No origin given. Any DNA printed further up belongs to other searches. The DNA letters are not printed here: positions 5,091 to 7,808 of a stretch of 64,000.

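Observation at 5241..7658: Sensor-PP2C phosphatase fused to an RsbW/BtrW-type serine kinase inside the T3SS operon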

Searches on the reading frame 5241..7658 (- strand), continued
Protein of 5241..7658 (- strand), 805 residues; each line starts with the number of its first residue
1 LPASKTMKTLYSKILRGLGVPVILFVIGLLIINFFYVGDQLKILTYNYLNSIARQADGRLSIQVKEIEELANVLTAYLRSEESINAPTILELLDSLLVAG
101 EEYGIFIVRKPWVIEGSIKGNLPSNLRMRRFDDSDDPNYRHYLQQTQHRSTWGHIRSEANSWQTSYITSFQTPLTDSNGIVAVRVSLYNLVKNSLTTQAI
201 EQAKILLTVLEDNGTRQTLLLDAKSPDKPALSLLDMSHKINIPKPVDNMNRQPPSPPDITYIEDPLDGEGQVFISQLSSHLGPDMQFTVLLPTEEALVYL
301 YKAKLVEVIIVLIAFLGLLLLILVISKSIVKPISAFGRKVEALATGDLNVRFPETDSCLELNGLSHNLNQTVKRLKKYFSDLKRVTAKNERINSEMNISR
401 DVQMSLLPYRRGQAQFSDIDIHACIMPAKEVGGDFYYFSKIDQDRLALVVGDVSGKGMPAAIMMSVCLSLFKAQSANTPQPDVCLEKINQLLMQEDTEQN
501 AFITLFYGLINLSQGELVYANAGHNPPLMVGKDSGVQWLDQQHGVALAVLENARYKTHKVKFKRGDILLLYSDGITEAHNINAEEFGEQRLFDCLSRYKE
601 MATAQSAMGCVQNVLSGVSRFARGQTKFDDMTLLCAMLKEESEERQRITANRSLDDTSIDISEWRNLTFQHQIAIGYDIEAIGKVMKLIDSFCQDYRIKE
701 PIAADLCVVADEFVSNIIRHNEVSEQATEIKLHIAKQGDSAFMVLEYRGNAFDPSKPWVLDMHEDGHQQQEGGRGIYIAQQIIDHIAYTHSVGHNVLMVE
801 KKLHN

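Call 12: search_solved_structures(query=window:5241-7658:-, max_evalue=0.01, show_alignments=0)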
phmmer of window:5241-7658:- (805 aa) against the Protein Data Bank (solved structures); distinct sequences matched with E-value up to 0.01: 7.
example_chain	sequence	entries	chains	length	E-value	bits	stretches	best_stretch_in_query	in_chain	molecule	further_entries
3ke6_A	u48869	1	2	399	1.9e-13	52.8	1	430-580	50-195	Protein Rv1364c/MT1410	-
3es2_A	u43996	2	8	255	2.2e-12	49.3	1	391-577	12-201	Probable two-component response regulator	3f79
3eq2_A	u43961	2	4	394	3.6e-12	48.5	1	385-577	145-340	Probable two-component response regulator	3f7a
6k4e_A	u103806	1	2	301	2.5e-06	29.2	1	383-612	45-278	Putative serine phosphatase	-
5mqh_A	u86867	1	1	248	8.2e-05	24.2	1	431-579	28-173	Serine phosphatase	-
3t91_A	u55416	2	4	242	0.0002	22.9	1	431-579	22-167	Stage II sporulation protein E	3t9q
5ucg_A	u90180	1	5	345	0.00053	21.5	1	431-579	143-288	Stage II sporulation protein E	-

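Call 13: find_encoding_contigs(protein=P0006, flank=10000, max_places=3)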
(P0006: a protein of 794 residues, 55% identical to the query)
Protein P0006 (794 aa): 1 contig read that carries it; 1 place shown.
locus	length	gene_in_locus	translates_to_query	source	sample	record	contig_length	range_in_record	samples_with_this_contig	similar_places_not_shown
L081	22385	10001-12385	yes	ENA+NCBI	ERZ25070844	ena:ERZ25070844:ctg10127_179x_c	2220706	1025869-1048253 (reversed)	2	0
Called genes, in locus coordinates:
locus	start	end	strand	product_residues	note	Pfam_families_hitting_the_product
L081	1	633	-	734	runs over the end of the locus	PF00580:UvrD-helicase, PF13245:AAA_19, PF13604:AAA_30 (faint), PF13361:UvrD_C, PF13538:UvrD_C_2 (faint)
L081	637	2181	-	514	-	PF03109:ABC1, PF27536:UbiB_helical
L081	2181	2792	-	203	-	PF02036:SCP2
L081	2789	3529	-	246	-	PF01209:Ubie_methyltran, PF13489:Methyltransf_23, PF13847:Methyltransf_31, PF08241:Methyltransf_11, PF08242:Methyltransf_12, PF13649:Methyltransf_25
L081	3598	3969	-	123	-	PF06155:GBBH-like_N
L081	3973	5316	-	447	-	PF00493:MCM (faint), PF07728:AAA_5 (faint), PF07724:AAA_2, PF00004:AAA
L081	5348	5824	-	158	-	PF00227:Proteasome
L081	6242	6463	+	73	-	PF09392:T3SS_needle_F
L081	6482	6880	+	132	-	-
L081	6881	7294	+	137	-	-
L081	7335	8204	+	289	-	PF01514:YscJ_FliF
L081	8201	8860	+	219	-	PF06578:YscK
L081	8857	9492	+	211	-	PF06188:HrpE (weak), PF06635:T3SS_SCTL, PF01991:vATP-synt_E (weak), PF02108:FliH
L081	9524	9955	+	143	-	PF05932:CesT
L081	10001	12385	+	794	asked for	PF00672:HAMP (weak), PF07228:SpoIIE, PF13581:HATPase_c_2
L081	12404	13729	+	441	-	PF02874:ATP-synt_ab_N, PF00006:ATP-synt_ab, PF18269:T3SS_ATPase_C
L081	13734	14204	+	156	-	PF07321:YscO, PF16789:YscO-like (weak)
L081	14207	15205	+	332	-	PF09483:HpaP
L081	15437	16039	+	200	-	PF00034:Cytochrom_C, PF13442:Cytochrome_CBB3 (weak), PF00034:Cytochrom_C, PF13442:Cytochrome_CBB3 (weak)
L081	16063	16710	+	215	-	PF13462:Thioredoxin_4 (weak), PF01323:DSBA (faint)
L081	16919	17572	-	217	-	PF01168:Ala_racemase_N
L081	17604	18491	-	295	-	PF00970:FAD_binding_6, PF10418:DHODB_Fe-S_bind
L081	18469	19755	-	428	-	PF12890:DHOase, PF01979:Amidohydro_1, PF07969:Amidohydro_3 (weak)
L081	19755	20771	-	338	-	PF02729:OTCace_N, PF00185:OTCace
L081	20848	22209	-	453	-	PF01235:Na_Ala_symp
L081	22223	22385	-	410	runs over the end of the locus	PF03916:NrfD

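Call 14: find_encoding_contigs(protein=P0004, flank=10000, max_places=3)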
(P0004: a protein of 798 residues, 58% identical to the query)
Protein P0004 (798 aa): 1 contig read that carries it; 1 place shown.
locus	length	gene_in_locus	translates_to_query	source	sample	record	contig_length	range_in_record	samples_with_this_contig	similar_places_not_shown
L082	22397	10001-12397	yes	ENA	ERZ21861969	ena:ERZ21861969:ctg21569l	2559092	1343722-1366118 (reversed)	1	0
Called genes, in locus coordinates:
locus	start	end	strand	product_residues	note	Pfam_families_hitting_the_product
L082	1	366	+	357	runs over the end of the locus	PF00465:Fe-ADH (weak), PF13685:Fe-ADH_2, PF01761:DHQ_synthase, PF24621:DHQS_C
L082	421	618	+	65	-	-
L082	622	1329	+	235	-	PF09559:Cas6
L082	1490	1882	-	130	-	-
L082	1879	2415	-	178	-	PF13274:SocA_Panacea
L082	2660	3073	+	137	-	PF08780:NTase_sub_bind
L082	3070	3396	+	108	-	PF01909:NTP_transf_2, PF18765:Polbeta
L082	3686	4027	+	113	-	-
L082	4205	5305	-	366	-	-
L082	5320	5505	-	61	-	-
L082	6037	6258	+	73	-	PF09392:T3SS_needle_F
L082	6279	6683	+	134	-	-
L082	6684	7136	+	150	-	-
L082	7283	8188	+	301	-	PF01514:YscJ_FliF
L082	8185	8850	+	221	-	PF06578:YscK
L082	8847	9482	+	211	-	PF06635:T3SS_SCTL, PF02108:FliH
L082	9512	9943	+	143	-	PF05932:CesT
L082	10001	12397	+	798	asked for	PF07228:SpoIIE, PF13581:HATPase_c_2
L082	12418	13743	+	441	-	PF02874:ATP-synt_ab_N, PF00006:ATP-synt_ab, PF18269:T3SS_ATPase_C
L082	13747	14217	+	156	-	PF07321:YscO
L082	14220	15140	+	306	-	PF09483:HpaP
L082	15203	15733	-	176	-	PF22769:DCD, PF00692:dUTPase (faint)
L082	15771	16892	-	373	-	PF01883:FeS_assembly_P, PF01268:FTHFS (weak), PF00142:Fer4_NifH (weak), PF01656:CbiA, PF09140:MipZ, PF10609:ParA, PF13614:AAA_31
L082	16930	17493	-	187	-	PF00186:DHFR_1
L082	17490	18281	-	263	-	PF00303:Thymidylat_synt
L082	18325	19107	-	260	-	PF01790:LGT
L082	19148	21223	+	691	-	PF03190:Thioredox_DsbH, PF13899:Thioredoxin_7 (weak)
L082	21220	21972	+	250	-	PF01553:Acyltransferase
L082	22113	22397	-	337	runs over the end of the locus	-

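Call 38: predict_structure(alignment_id=A2)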
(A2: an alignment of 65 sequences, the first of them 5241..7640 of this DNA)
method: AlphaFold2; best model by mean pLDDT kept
length: 799 residues; sequences in the alignment: 65
mean_pLDDT: 77.9   pTM: 0.44
mean pLDDT of the five models: 77.9, 74.3, 73.1, 72.7, 71.9
residues with pLDDT >= 90: 167; 70-90: 455; 50-70: 120; < 50: 57
segments of 3 or more residues with pLDDT < 50: 238-246, 378-384, 636-653, 753-766
pLDDT, mean of each block of 10 residues (from residue 1): 66 84 86 82 80 85 91 84 81 82 91 80 90 87 80 79 87 90 75 68 73 67 55 52 46 68 69 70 76 81 86 83 73 71 72 68 72 52 53 72 58 86 79 88 90 82 86 87 84 80 92 93 85 81 88 90 92 87 89 66 87 80 85 61 34 61 87 89 93 88 91 75 89 91 84 43 54 82 86 84
secondary structure, 60 per line:
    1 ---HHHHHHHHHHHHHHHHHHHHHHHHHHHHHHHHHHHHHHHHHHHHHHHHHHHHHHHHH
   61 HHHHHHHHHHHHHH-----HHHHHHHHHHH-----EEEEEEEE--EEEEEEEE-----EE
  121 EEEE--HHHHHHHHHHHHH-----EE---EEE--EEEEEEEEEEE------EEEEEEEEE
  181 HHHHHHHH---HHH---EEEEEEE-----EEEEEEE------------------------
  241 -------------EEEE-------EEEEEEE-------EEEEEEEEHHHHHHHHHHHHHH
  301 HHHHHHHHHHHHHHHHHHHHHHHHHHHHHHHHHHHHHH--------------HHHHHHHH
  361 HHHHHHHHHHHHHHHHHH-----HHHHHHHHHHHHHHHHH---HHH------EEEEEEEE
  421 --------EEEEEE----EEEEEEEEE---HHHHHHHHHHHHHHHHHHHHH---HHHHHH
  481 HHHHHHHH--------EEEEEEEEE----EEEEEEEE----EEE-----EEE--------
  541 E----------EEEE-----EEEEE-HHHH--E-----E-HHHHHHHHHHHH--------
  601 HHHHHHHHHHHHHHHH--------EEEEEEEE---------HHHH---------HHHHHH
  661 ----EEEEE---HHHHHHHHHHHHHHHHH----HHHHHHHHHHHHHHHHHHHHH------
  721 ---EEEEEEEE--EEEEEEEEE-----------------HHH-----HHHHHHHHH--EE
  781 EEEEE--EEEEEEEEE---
elements in order (helices of 4 or more, strands of 3 or more residues): H4-74 H80-90 E96-103 E106-113 E119-124 H127-139 E150-152 E155-165 E172-180 H181-188 E198-204 E210-216 E254-257 E265-271 E279-286 H287-338 H353-378 H384-400 E413-420 E429-434 E439-447 H451-471 H475-488 E497-505 E510-517 E522-524 E530-532 E552-555 E561-565 H567-570 H581-592 H601-616 E625-632 H642-645 H655-660 E665-669 H673-689 H694-714 E724-731 E734-742 H768-776 E779-785 E788-796

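Call 40: fold_search(model_id=the predicted structure, library=pdb)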
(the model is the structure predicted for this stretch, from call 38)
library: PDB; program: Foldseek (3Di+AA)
matches with E <= 10: 1564; with E <= 0.001: 179
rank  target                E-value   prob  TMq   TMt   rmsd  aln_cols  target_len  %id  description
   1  3ke6_A                6.5e-19  1.00  0.24  0.52  12.3       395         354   20  The crystal structure of the RsbU and RsbW domains of Rv1364c from Mycobacterium tuberculosis (released 2010-11-10)
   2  3ke6_B                1.2e-18  1.00  0.25  0.55  12.1       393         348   20  The crystal structure of the RsbU and RsbW domains of Rv1364c from Mycobacterium tuberculosis (released 2010-11-10)
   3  3eq2_B                1.4e-14  1.00  0.25  0.50  21.6       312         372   21  Structure of Hexagonal Crystal form of Pseudomonas aeruginosa RssB (released 2009-10-20)
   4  3f79_B                1.8e-13  1.00  0.24  0.77   5.8       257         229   22  Structure of pseudo-centered cell crystal form of the C-terminal phosphatase domain of P. aeruginosa RssB (released 2009-11-24)
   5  3f79_F                2.0e-13  1.00  0.25  0.77   4.1       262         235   22  Structure of pseudo-centered cell crystal form of the C-terminal phosphatase domain of P. aeruginosa RssB (released 2009-11-24)
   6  3f7a_B                6.9e-13  1.00  0.26  0.53  22.1       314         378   20  Structure of Orthorhombic crystal form of Pseudomonas aeruginosa RssB (released 2009-11-24)
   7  3f79_C                9.8e-13  1.00  0.25  0.80   3.8       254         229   22  Structure of pseudo-centered cell crystal form of the C-terminal phosphatase domain of P. aeruginosa RssB (released 2009-11-24)
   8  3eq2_A                1.1e-12  1.00  0.25  0.51  21.4       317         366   20  Structure of Hexagonal Crystal form of Pseudomonas aeruginosa RssB (released 2009-10-20)
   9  3es2_A                2.0e-12  1.00  0.24  0.76   4.7       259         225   21  Structure of the C-terminal phosphatase domain of P. aeruginonsa RssB (released 2009-10-20)
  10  3f79_D                2.2e-12  1.00  0.25  0.78   4.1       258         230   21  Structure of pseudo-centered cell crystal form of the C-terminal phosphatase domain of P. aeruginosa RssB (released 2009-11-24)
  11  6k4e_B                2.3e-12  1.00  0.28  0.85   3.0       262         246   19  SiaA-PP2C domain of Pseudomonas aeruginosa (released 2019-06-26)
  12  3f79_E                2.4e-12  1.00  0.25  0.75   4.4       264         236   20  Structure of pseudo-centered cell crystal form of the C-terminal phosphatase domain of P. aeruginosa RssB (released 2009-11-24)
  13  3f7a_A                3.1e-12  1.00  0.25  0.50  22.5       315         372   20  Structure of Orthorhombic crystal form of Pseudomonas aeruginosa RssB (released 2009-11-24)
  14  3pu9_A                3.6e-12  1.00  0.25  0.78   3.1       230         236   14  Crystal structure of serine/threonine phosphatase Sphaerobacter thermophilus DSM 20745 (released 2010-12-22)
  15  6k4e_A                8.7e-12  1.00  0.28  0.85   3.0       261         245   18  SiaA-PP2C domain of Pseudomonas aeruginosa (released 2019-06-26)
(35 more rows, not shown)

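Call 69: find_encoding_contigs(protein=P0013, flank=10000, max_places=2)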
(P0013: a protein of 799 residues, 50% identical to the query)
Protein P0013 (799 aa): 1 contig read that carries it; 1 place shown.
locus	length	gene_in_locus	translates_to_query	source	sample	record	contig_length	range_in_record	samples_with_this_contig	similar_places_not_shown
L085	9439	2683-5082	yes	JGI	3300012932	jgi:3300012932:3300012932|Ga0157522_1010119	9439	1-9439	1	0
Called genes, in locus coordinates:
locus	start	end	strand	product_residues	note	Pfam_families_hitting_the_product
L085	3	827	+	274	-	?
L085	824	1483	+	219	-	PF06578:YscK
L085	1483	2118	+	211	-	PF06635:T3SS_SCTL, PF02108:FliH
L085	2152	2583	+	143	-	PF05932:CesT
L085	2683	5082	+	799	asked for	PF00672:HAMP, PF07228:SpoIIE, PF13581:HATPase_c_2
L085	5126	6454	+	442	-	PF02874:ATP-synt_ab_N (weak), PF00006:ATP-synt_ab, PF18269:T3SS_ATPase_C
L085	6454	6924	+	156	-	PF07321:YscO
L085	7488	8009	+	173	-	PF09483:HpaP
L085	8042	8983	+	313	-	-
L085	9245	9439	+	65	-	?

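Call 70: find_encoding_contigs(protein=P0002, flank=10000, max_places=2)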
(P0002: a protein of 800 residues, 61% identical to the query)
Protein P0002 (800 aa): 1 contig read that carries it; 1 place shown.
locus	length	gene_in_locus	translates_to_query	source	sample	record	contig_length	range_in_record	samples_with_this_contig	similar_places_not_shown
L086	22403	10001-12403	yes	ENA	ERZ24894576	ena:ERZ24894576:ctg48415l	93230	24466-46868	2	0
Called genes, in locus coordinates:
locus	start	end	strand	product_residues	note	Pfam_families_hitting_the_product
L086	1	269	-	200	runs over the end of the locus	PF03358:FMN_red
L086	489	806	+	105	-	-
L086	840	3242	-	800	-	PF00912:Transgly, PF17092:PCB_OB, PF00905:Transpeptidase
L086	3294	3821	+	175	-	PF13238:AAA_18, PF01202:SKI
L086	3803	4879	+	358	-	PF00465:Fe-ADH (weak), PF13685:Fe-ADH_2, PF01761:DHQ_synthase, PF24621:DHQS_C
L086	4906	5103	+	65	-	-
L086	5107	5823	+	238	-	PF09559:Cas6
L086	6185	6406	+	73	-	PF09392:T3SS_needle_F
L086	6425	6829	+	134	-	-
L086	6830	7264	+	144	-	-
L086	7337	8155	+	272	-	PF01514:YscJ_FliF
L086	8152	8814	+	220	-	PF06578:YscK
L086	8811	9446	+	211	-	PF06635:T3SS_SCTL, PF02108:FliH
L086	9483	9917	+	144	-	PF05932:CesT (weak)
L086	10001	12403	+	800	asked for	PF07228:SpoIIE, PF13581:HATPase_c_2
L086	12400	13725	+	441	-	PF02874:ATP-synt_ab_N, PF00006:ATP-synt_ab, PF18269:T3SS_ATPase_C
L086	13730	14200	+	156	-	PF07321:YscO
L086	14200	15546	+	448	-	PF08017:Fibrinogen_BP, PF09483:HpaP (weak)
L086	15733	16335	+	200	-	PF00034:Cytochrom_C, PF13442:Cytochrome_CBB3 (faint), PF00034:Cytochrom_C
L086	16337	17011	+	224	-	PF13462:Thioredoxin_4 (faint), PF01323:DSBA (weak)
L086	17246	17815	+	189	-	-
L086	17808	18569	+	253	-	PF13187:Fer4_9 (faint), PF12797:Fer4_2 (faint), PF12838:Fer4_7 (weak), PF13247:Fer4_11, PF00037:Fer4 (weak), PF12837:Fer4_6 (weak), PF13237:Fer4_10 (weak), PF14697:Fer4_21 (weak)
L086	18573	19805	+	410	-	PF03916:NrfD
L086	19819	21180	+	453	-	PF01235:Na_Ala_symp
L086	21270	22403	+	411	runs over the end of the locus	PF00581:Rhodanese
